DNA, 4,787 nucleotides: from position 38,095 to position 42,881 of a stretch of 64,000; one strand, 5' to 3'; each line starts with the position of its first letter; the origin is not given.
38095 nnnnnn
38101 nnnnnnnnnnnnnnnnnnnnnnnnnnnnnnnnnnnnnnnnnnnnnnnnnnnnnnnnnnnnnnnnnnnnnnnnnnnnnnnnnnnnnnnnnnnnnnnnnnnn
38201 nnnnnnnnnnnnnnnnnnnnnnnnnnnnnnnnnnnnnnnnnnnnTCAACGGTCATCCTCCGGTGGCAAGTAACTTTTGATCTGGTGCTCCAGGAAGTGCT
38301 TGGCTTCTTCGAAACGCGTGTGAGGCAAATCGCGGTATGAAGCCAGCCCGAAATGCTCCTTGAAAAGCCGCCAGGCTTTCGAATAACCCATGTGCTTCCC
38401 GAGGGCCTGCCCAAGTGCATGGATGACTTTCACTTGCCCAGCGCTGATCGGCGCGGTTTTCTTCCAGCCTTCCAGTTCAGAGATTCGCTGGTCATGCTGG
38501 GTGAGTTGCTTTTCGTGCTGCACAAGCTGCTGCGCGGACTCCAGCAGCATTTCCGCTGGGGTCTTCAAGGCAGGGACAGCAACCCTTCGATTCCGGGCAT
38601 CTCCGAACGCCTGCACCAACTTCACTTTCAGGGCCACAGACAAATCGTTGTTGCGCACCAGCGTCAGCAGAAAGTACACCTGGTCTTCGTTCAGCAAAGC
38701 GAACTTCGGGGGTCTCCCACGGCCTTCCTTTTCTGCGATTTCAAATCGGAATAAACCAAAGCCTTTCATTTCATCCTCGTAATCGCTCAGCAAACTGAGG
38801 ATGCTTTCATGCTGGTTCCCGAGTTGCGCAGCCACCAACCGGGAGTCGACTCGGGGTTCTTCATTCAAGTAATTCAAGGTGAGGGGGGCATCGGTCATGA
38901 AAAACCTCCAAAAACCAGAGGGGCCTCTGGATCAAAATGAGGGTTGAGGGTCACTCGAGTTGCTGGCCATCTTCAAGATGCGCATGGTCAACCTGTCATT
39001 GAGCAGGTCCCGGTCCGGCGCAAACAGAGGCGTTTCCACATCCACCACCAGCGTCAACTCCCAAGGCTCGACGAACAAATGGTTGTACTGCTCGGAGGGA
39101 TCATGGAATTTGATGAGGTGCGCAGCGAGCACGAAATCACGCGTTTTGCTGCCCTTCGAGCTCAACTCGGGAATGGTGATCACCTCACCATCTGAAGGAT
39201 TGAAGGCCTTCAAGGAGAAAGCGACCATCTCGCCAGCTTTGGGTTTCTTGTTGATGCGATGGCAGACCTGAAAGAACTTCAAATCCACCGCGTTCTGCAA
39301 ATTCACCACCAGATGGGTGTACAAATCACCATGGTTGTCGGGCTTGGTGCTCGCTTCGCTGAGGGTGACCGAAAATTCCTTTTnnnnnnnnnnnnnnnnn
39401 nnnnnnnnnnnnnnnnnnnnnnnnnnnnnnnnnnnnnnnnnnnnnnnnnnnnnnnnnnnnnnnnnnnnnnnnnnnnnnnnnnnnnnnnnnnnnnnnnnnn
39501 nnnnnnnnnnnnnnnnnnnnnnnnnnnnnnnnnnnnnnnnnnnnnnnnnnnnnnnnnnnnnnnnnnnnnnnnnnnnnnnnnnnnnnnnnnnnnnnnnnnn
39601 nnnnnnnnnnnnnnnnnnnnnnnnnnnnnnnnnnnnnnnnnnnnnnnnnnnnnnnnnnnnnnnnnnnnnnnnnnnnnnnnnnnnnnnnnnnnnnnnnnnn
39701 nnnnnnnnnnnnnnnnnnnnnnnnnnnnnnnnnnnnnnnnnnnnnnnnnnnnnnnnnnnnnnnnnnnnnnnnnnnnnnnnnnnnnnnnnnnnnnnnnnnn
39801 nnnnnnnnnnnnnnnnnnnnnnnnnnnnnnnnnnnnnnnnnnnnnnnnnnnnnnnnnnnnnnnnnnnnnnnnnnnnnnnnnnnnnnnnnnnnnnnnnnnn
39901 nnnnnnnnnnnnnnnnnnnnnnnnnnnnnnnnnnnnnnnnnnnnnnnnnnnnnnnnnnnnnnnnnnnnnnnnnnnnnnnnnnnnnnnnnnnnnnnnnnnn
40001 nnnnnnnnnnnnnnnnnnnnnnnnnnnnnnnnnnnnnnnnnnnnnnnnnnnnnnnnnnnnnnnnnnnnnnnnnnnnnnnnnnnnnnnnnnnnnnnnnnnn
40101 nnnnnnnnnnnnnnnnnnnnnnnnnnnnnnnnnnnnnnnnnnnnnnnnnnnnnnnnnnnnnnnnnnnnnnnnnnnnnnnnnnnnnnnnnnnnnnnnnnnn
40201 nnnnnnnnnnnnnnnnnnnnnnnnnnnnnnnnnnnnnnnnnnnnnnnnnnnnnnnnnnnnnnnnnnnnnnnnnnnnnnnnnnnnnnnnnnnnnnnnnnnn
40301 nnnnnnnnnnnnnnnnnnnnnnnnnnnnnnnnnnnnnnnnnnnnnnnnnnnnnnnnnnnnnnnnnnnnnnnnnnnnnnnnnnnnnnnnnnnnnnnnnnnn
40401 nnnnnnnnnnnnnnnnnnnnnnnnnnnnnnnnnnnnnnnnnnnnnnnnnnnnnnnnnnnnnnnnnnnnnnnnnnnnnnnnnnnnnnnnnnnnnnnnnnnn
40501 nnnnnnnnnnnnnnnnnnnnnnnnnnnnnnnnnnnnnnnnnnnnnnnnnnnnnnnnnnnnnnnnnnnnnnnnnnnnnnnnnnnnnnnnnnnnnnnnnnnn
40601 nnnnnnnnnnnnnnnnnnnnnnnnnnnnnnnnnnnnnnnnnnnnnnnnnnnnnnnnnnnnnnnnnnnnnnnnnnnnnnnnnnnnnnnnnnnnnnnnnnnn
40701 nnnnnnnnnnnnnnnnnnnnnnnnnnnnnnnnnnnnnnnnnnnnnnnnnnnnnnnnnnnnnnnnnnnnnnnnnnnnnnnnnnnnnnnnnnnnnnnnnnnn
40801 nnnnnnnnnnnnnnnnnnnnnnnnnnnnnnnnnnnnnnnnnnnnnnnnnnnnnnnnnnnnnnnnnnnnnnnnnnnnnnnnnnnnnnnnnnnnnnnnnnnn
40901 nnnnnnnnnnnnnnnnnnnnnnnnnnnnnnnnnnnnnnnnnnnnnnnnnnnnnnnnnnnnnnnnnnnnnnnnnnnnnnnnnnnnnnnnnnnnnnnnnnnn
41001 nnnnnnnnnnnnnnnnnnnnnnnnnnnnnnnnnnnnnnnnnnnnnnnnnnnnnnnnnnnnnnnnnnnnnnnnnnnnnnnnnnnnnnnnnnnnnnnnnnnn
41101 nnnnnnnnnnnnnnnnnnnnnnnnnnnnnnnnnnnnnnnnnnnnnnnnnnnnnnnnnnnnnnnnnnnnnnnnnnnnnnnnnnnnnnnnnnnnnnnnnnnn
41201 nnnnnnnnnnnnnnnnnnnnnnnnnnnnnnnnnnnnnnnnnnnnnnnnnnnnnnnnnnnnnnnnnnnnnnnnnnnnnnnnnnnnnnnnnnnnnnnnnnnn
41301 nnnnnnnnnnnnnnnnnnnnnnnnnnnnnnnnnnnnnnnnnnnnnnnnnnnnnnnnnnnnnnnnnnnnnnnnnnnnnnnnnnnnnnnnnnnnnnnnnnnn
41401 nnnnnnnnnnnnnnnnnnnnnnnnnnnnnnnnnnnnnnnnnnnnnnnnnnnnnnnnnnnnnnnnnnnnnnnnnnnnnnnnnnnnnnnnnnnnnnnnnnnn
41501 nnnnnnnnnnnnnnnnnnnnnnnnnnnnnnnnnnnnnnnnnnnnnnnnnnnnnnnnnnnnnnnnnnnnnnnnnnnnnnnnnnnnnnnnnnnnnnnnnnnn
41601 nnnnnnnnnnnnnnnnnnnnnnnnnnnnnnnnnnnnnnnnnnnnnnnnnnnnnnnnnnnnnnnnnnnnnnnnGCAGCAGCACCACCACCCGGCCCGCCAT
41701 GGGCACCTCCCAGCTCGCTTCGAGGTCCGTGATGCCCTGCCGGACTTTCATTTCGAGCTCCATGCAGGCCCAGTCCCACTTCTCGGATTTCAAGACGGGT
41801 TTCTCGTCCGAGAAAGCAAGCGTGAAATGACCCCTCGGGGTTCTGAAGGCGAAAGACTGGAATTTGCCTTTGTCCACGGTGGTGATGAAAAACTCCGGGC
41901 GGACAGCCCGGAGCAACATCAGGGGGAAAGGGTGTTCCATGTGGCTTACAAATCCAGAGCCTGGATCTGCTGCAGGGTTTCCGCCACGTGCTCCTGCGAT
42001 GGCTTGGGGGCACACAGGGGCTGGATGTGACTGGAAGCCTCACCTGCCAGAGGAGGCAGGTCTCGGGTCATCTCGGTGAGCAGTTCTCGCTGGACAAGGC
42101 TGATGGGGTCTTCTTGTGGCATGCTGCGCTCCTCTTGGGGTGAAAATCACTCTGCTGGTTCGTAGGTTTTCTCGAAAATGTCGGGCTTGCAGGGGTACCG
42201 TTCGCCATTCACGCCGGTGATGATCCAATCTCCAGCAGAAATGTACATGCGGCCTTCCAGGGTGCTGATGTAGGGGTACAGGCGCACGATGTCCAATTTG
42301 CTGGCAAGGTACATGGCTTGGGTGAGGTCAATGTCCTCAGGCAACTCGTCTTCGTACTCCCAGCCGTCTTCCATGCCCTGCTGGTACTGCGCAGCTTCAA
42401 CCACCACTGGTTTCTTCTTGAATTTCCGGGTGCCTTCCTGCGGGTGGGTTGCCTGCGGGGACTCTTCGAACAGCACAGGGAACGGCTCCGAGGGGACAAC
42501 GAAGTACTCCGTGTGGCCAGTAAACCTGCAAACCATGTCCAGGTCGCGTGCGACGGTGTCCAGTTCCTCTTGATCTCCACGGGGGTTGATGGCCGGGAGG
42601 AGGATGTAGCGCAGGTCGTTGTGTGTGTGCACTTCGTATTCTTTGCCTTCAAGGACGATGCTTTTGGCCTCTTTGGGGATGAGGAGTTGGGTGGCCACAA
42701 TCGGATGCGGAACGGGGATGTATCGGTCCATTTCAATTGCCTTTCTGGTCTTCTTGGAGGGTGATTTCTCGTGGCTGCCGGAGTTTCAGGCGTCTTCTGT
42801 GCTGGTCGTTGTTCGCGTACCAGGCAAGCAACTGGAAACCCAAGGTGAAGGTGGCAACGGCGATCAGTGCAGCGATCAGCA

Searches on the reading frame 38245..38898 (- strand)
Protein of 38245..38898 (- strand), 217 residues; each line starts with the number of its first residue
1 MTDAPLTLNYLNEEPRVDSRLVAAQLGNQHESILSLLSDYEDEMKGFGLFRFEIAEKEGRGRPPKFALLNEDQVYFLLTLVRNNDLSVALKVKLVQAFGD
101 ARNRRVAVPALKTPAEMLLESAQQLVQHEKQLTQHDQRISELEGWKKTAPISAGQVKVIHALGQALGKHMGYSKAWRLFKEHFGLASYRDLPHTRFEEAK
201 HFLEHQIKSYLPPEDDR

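Call 43: search_protein_families(library=phrogs, proteins=[window:38245-38898:-], max_evalue=0.001)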
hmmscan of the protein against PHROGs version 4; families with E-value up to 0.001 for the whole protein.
window:38245-38898:- (217 aa): 7 families
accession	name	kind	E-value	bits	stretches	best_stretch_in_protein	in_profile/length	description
phrog_2657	-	transcription regulation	1.4e-17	64.8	1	8-104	15-113/243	transcriptional regulator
phrog_373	-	transcription regulation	6.7e-16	59.5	1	12-209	95-310/373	anti-repressor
phrog_518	-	transcription regulation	2.6e-15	57.7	1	12-104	19-110/268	Rha-like transcriptional regulator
phrog_2127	-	transcription regulation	5.8e-11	43.7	1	146-214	129-197/313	anti-repressor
phrog_63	-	transcription regulation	5.6e-10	40.1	1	10-141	126-257/431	anti-repressor Ant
phrog_2812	-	unknown function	2.4e-05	25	1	155-204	129-178/288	-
phrog_463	-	transcription regulation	0.00058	20.5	0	136-204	169-226/250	anti-repressor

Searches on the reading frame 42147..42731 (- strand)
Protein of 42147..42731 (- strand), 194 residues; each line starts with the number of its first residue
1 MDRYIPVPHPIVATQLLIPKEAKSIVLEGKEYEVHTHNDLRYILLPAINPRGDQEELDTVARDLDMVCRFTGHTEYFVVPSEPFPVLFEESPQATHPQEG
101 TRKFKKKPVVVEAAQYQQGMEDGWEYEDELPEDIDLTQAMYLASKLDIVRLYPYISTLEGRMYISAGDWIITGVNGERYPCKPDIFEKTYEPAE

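Call 43: search_protein_families(library=phrogs, proteins=[window:42147-42731:-], max_evalue=0.001)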
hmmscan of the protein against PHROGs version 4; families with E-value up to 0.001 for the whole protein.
window:42147-42731:- (194 aa): 5 families
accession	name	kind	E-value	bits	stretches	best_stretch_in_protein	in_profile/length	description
phrog_419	-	unknown function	9.4e-28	98.5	1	102-194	42-124/300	-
phrog_4502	-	unknown function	3e-19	70.7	1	103-194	3-87/190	-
phrog_1810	-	unknown function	5e-16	60.2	1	102-194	8-93/166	-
phrog_19511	-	unknown function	3.5e-07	31.3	1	102-191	2-86/155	-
phrog_36774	-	unknown function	0.00015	23.3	1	156-193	42-79/86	-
